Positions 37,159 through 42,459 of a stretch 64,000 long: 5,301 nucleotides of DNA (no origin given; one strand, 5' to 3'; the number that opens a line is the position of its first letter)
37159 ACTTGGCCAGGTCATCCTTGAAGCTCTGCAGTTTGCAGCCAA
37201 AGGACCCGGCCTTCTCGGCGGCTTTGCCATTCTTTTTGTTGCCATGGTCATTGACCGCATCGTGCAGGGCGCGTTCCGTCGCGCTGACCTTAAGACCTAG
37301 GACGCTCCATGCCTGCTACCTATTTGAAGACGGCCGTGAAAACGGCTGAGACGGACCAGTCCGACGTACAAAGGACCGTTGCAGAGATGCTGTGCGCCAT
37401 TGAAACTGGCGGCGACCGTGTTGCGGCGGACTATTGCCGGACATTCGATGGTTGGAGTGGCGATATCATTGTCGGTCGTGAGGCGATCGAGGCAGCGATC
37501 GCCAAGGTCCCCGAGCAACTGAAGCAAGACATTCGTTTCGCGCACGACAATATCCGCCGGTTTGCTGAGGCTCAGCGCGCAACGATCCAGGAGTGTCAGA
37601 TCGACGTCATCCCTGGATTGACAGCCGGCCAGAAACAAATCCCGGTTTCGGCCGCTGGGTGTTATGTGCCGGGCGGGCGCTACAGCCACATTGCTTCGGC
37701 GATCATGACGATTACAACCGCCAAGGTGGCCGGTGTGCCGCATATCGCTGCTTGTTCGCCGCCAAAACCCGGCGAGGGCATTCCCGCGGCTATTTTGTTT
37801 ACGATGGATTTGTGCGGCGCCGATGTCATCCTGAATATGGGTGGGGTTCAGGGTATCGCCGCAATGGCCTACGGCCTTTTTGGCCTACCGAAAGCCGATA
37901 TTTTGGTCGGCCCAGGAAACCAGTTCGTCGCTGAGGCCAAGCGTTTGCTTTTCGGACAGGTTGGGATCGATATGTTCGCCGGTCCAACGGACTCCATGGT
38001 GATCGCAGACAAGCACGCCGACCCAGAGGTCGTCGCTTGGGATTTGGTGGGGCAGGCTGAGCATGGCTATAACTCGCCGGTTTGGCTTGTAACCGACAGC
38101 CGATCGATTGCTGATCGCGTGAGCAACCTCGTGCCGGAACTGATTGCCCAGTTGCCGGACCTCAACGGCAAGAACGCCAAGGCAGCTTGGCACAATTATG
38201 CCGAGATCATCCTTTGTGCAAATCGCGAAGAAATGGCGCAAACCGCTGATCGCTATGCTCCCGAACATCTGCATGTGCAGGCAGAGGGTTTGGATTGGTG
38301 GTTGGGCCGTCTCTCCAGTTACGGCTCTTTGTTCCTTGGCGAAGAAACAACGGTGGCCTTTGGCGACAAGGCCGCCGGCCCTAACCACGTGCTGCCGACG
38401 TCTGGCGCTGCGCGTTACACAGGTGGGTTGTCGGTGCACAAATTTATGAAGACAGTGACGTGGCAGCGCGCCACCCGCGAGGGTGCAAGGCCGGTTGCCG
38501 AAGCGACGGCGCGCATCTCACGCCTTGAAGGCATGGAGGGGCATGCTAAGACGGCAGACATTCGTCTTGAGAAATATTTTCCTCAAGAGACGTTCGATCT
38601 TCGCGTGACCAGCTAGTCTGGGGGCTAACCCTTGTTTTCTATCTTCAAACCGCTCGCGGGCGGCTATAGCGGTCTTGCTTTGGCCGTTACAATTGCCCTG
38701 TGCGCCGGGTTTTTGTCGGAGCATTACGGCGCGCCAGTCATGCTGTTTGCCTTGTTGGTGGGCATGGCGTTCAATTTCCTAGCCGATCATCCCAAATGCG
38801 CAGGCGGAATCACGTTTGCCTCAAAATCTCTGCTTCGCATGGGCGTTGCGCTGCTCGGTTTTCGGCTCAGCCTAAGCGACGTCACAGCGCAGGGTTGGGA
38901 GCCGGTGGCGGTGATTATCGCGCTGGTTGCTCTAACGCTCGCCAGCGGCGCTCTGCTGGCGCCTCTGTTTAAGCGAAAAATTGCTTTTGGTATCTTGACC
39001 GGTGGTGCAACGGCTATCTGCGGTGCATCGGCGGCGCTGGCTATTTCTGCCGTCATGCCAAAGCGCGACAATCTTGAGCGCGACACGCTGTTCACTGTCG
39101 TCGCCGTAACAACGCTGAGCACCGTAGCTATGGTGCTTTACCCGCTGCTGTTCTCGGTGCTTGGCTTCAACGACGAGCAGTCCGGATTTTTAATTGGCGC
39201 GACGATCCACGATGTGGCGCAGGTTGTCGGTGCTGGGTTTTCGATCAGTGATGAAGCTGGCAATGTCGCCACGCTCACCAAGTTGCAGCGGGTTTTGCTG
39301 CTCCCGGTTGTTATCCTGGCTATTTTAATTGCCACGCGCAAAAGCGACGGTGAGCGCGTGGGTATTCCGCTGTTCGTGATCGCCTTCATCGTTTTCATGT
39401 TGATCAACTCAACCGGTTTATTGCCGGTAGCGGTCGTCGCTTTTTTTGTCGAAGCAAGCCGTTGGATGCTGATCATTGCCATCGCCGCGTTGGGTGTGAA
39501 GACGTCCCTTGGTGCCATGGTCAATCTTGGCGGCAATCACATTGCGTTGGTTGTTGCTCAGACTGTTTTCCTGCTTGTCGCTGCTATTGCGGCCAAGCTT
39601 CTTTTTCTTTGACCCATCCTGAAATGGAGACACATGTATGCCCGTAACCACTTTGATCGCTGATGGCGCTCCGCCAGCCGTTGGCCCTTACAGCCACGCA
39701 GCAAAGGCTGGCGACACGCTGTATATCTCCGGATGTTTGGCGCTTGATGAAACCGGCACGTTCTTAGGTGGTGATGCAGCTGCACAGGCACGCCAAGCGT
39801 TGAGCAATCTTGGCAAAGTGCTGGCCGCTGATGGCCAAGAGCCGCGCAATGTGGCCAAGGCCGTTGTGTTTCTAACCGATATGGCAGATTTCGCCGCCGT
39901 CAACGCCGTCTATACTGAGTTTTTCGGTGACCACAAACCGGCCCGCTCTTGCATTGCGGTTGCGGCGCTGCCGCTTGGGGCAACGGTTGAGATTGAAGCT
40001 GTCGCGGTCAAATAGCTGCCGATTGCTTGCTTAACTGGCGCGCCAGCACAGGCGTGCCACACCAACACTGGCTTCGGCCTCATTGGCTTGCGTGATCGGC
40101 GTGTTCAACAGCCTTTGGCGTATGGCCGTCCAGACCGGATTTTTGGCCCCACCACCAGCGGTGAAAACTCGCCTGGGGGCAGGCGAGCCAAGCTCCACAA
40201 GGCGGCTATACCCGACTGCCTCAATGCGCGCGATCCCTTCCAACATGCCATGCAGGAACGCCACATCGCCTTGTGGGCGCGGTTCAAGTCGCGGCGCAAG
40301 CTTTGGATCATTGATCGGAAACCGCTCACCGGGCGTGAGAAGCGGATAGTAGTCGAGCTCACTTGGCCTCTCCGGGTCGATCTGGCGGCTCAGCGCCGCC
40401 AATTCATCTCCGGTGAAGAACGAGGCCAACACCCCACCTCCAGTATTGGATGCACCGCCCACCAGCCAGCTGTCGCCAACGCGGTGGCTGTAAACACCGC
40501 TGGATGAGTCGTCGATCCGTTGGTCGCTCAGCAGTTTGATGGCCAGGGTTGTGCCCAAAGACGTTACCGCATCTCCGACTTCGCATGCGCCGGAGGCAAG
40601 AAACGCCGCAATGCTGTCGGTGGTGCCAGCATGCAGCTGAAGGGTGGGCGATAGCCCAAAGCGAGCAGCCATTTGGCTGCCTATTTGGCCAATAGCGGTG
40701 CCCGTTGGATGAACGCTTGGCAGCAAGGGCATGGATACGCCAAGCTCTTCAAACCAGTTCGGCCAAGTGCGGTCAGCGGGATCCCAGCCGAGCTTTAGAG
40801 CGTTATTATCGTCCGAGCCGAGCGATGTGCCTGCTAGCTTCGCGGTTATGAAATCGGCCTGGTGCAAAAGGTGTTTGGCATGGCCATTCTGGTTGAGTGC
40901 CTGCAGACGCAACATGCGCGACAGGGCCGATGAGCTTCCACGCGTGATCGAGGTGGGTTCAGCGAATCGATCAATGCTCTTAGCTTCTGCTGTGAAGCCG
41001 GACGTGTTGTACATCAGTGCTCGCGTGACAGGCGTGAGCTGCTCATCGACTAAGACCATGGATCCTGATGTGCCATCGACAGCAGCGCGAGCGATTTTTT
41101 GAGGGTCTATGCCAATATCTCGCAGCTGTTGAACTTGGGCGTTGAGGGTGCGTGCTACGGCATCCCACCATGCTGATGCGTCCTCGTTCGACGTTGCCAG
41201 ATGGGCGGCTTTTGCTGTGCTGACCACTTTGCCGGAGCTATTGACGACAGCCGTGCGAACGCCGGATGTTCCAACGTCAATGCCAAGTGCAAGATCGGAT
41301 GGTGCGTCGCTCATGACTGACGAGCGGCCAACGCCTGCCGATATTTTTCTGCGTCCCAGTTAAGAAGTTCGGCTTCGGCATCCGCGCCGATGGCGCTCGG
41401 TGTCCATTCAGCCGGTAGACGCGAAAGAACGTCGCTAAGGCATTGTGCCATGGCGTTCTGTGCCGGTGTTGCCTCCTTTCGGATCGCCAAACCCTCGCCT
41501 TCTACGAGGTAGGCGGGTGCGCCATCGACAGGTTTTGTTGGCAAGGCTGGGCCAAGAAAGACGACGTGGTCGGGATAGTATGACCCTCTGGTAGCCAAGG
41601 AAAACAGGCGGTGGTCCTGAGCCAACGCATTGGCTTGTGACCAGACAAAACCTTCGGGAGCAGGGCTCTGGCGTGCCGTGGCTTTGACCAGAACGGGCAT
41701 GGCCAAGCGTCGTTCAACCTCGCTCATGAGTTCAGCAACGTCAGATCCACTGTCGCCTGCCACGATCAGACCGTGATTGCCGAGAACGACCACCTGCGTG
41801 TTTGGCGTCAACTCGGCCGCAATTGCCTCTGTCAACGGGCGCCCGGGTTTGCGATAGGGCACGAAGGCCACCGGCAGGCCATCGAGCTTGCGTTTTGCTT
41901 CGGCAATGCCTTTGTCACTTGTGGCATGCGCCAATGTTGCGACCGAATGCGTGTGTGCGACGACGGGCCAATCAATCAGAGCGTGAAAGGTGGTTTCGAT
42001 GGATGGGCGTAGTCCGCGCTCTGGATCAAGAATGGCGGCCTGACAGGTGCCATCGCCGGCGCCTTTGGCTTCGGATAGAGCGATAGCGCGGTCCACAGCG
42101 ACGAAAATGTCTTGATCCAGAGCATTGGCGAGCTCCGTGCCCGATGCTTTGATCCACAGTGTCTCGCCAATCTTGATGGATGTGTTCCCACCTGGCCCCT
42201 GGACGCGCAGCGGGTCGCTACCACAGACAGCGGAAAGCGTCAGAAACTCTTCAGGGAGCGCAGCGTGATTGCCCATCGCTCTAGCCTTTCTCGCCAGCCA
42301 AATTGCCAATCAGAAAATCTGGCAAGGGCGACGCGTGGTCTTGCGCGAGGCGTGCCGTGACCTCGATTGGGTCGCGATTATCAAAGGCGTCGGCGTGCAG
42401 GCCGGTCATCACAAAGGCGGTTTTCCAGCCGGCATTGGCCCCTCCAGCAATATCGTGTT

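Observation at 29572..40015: Self-contained organosulfonate operon best explained as cysteinolate/cysteate catabolism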

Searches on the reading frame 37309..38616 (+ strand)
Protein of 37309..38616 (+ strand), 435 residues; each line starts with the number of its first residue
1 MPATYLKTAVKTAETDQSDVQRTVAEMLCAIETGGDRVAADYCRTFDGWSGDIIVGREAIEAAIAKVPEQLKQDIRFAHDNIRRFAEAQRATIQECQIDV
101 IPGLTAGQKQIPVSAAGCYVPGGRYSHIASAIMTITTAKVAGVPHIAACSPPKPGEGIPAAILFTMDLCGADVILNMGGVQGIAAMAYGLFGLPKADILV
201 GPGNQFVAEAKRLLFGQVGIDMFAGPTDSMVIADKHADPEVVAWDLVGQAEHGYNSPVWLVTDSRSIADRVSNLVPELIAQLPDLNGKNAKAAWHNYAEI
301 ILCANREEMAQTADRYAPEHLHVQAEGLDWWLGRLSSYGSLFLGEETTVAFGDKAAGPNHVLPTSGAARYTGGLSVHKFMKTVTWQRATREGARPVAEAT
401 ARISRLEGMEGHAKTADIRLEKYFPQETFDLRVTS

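Call 3: search_protein_families(library=pfam, proteins=[window:37309-38616:+])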
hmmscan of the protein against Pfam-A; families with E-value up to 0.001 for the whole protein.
window:37309-38616:+ (435 aa): 1 family
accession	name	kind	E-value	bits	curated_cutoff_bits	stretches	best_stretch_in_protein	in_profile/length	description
PF00815.25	Histidinol_dh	-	8.4e-133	443.8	27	1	12-420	3-411/411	Histidinol dehydrogenase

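Call 4: search_protein_families(library=ncbifam, proteins=[window:37309-38616:+])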
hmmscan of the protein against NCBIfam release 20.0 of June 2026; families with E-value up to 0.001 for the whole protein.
window:37309-38616:+ (435 aa): 2 families
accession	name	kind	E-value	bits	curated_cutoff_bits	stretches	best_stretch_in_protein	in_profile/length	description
TIGR00069.1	hisD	equivalog_domain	8.5e-132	440.1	243.8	1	24-419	1-393/393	histidinol dehydrogenase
NF010343.0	PRK13770.1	equivalog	2.4e-76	257.2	647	1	16-419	17-414/416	histidinol dehydrogenase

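Call 13: search_solved_structures(query=window:37309-38616:+, show_alignments=1)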
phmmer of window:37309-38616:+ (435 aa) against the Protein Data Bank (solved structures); distinct sequences matched with E-value up to 0.001: 11.
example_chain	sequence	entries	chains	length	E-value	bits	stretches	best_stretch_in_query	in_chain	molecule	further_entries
8wwe_A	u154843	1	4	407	2.6e-195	652.5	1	3-407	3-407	(R)-DHPS dehydrogenase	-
8v35_A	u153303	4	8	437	1.1e-164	551.6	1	4-431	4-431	Sulfopropanediol 3-dehydrogenase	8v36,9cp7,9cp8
8v37_A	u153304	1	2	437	1.6e-163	547.8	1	4-431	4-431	Sulfopropanediol 3-dehydrogenase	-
9cp9_A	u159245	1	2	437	3.1e-163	546.8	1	4-431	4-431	Sulfopropanediol 3-dehydrogenase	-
9lbv_A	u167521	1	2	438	2.5e-74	253.9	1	17-420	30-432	Histidinol dehydrogenase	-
8xsq_A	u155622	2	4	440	2.5e-74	253.9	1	17-420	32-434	Histidinol dehydrogenase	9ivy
4g07_A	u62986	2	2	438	1.7e-68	234.7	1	17-421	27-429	Histidinol dehydrogenase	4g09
4gic_A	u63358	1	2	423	2.1e-68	234.4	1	10-401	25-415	Histidinol dehydrogenase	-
1k75_A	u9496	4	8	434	4.6e-68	233.3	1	16-420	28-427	L-histidinol dehydrogenase | Histidinol dehydrogenase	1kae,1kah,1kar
6an0_A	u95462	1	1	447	1e-67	232.1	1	15-425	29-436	Histidinol dehydrogenase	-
5vlb_A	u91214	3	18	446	8.5e-58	199.5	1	18-422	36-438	Histidinol dehydrogenase, chloroplastic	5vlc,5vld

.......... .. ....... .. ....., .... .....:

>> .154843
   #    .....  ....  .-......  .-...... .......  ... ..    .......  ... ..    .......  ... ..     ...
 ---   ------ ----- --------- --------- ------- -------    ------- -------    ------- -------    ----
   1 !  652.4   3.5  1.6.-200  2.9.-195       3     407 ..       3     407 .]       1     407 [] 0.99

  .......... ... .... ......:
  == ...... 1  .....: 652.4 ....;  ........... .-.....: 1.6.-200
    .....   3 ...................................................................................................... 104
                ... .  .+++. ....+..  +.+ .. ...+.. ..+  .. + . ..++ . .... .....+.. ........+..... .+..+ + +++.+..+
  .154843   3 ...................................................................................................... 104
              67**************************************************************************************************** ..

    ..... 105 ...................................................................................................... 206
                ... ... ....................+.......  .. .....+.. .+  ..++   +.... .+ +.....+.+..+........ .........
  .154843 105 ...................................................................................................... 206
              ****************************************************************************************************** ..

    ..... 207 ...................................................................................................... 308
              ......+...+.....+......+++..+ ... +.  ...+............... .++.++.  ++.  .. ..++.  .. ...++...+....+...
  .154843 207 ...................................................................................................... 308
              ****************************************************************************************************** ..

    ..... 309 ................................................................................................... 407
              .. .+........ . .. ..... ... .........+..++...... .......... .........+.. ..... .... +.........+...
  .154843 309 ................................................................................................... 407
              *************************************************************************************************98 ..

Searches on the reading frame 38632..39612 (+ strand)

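Call 3: search_protein_families(library=pfam, proteins=[window:38632-39612:+])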
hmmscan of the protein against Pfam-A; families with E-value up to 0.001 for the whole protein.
window:38632-39612:+ (326 aa): 1 family
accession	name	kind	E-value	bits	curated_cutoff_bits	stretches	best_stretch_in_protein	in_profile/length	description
PF03601.19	Cons_hypoth698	-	2.5e-61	207.7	24.5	1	14-302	2-299/304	Conserved hypothetical protein 698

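Call 4: search_protein_families(library=ncbifam, proteins=[window:38632-39612:+])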
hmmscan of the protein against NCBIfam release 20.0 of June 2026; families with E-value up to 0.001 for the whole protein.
window:38632-39612:+ (326 aa): 1 family
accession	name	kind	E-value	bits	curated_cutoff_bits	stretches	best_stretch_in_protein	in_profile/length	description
TIGR00698.1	TIGR00698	subfamily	3.4e-40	138.3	232.6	1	19-321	14-327/335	YeiH family putative sulfate export transporter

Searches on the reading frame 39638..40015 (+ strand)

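Call 3: search_protein_families(library=pfam, proteins=[window:39638-40015:+])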
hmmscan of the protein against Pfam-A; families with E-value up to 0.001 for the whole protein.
window:39638-40015:+ (125 aa): 1 family
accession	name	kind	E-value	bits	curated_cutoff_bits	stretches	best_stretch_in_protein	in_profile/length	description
PF01042.26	Ribonuc_L-PSP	-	2.8e-37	127.8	27.3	1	11-124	4-120/121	Endoribonuclease L-PSP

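Call 4: search_protein_families(library=ncbifam, proteins=[window:39638-40015:+])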
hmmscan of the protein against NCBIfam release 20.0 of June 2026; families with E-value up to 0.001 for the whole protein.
window:39638-40015:+ (125 aa): 3 families
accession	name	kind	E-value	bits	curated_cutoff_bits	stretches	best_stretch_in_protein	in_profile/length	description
TIGR00004.1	TIGR00004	subfamily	3.8e-40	137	106.25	1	7-125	5-125/125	Rid family detoxifying hydrolase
TIGR03610.1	RutC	equivalog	2.2e-25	89.2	169.1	1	1-123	1-124/127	pyrimidine utilization protein C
NF008490.0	PRK11401.1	equivalog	1.7e-22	79.7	222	1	9-125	8-127/129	enamine/imine deaminase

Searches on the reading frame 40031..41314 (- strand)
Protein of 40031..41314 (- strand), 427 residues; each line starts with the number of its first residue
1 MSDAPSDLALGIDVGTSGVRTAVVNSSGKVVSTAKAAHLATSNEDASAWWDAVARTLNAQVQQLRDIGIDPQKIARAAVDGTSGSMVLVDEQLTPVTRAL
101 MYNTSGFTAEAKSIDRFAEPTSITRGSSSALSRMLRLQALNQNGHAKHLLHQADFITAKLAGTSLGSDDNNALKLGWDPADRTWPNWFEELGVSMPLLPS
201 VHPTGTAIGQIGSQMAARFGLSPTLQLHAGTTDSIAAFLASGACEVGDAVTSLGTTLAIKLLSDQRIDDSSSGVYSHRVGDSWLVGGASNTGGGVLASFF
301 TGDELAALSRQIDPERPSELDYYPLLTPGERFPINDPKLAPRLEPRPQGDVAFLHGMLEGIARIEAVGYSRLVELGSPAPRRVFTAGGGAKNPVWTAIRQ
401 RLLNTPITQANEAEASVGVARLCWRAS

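Call 19: search_protein_families(library=pfam, proteins=[window:40031-41314:-])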
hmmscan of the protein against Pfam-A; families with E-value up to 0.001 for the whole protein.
window:40031-41314:- (427 aa): 2 families
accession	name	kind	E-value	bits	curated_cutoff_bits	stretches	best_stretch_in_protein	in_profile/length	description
PF00370.27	FGGY_N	-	1.2e-17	64.8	28.8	1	9-239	2-244/245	FGGY family of carbohydrate kinases, N-terminal domain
PF02782.22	FGGY_C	-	1.1e-09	38.8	27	1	250-425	2-196/198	FGGY family of carbohydrate kinases, C-terminal domain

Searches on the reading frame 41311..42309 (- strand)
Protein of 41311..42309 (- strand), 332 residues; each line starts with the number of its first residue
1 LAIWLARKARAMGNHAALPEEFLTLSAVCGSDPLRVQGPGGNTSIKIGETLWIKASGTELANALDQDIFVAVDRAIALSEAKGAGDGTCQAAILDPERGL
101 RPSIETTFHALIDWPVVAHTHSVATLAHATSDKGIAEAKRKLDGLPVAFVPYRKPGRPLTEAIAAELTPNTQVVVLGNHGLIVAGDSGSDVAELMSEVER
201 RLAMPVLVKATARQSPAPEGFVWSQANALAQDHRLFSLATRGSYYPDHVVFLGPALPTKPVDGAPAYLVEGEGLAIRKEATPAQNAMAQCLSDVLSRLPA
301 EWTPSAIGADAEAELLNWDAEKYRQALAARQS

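Call 19: search_protein_families(library=pfam, proteins=[window:41311-42309:-])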
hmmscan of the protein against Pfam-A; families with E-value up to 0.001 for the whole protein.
window:41311-42309:- (332 aa): 1 family
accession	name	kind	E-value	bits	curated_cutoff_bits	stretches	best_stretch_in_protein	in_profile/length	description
PF00596.27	Aldolase_II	-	3.8e-20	73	22.2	1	36-203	16-180/183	Class II Aldolase and Adducin N-terminal domain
